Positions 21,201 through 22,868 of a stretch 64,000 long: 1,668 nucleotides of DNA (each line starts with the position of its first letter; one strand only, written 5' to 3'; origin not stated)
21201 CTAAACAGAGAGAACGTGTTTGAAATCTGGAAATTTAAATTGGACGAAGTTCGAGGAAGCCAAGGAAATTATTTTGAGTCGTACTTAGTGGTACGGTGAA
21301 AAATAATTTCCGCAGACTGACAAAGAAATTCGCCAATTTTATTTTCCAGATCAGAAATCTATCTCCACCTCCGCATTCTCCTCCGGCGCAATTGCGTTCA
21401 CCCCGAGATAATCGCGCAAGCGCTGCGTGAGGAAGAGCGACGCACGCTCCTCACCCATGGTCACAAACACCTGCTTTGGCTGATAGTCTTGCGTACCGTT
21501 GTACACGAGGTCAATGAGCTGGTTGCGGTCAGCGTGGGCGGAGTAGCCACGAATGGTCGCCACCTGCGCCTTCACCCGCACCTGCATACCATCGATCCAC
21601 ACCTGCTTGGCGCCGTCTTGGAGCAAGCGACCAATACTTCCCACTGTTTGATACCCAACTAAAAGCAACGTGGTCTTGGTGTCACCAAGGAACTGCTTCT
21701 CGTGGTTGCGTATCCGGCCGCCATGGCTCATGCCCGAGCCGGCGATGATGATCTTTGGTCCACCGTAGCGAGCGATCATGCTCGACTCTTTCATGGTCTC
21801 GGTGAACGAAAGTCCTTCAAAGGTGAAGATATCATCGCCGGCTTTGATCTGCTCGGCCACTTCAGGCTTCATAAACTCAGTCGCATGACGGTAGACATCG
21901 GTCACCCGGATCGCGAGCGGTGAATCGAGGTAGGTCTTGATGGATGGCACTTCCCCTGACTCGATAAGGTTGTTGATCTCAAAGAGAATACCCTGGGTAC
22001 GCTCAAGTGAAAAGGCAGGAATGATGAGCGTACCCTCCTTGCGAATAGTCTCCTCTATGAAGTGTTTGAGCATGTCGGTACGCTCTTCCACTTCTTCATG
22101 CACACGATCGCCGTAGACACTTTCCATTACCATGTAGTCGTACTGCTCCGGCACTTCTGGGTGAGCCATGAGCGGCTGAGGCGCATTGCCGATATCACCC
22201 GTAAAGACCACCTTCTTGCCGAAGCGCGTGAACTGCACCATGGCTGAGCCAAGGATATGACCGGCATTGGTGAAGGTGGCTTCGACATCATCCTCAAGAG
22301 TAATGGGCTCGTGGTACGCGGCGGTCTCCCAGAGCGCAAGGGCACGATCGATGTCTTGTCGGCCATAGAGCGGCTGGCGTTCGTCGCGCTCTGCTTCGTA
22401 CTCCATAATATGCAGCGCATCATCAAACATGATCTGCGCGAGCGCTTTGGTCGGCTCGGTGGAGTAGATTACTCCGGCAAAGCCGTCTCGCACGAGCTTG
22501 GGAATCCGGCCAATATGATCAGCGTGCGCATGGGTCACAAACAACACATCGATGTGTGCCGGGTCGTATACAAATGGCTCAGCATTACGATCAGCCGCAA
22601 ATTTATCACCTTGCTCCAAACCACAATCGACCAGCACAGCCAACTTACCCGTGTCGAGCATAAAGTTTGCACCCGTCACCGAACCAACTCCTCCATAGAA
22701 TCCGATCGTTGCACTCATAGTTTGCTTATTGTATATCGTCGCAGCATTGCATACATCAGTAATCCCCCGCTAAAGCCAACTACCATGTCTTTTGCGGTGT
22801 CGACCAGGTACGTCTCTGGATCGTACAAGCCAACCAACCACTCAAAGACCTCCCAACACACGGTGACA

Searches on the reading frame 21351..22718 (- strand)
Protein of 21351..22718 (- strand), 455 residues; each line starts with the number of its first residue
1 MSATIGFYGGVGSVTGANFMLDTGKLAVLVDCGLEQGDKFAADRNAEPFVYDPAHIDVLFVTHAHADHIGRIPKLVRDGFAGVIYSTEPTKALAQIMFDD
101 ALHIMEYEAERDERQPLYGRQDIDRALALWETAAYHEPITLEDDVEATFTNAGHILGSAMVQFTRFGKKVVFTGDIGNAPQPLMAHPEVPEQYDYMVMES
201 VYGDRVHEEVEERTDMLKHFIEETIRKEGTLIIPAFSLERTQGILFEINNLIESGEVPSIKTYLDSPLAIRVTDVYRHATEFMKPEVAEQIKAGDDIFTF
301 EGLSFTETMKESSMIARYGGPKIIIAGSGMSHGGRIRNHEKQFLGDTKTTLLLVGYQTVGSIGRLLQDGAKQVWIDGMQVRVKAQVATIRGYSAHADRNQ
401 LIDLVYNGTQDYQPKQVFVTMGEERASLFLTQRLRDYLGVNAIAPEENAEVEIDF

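Call 7: search_protein_families(library=pfam, proteins=[window:21351-22718:-], max_evalue=0.01)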
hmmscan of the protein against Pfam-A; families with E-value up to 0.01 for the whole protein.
window:21351-22718:- (455 aa): 5 families
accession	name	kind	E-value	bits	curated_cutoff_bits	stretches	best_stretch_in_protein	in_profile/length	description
PF10996.14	Beta-Casp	-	8.1e-30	104.2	27.7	1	241-365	1-119/120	Beta-Casp domain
PF00753.33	Lactamase_B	-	5.2e-14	53.1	22.7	1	19-187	9-161/196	Metallo-beta-lactamase superfamily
PF07521.17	RMMBL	-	1.8e-11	44.3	21.6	1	380-445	2-63/63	Zn-dependent metallo-hydrolase RNA specificity domain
PF16661.11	Lactamase_B_6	-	3.5e-10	40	27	1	21-175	2-161/193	Metallo-beta-lactamase superfamily domain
PF12706.13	Lactamase_B_2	-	4.4e-08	33.4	27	1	28-182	3-149/200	Beta-lactamase superfamily domain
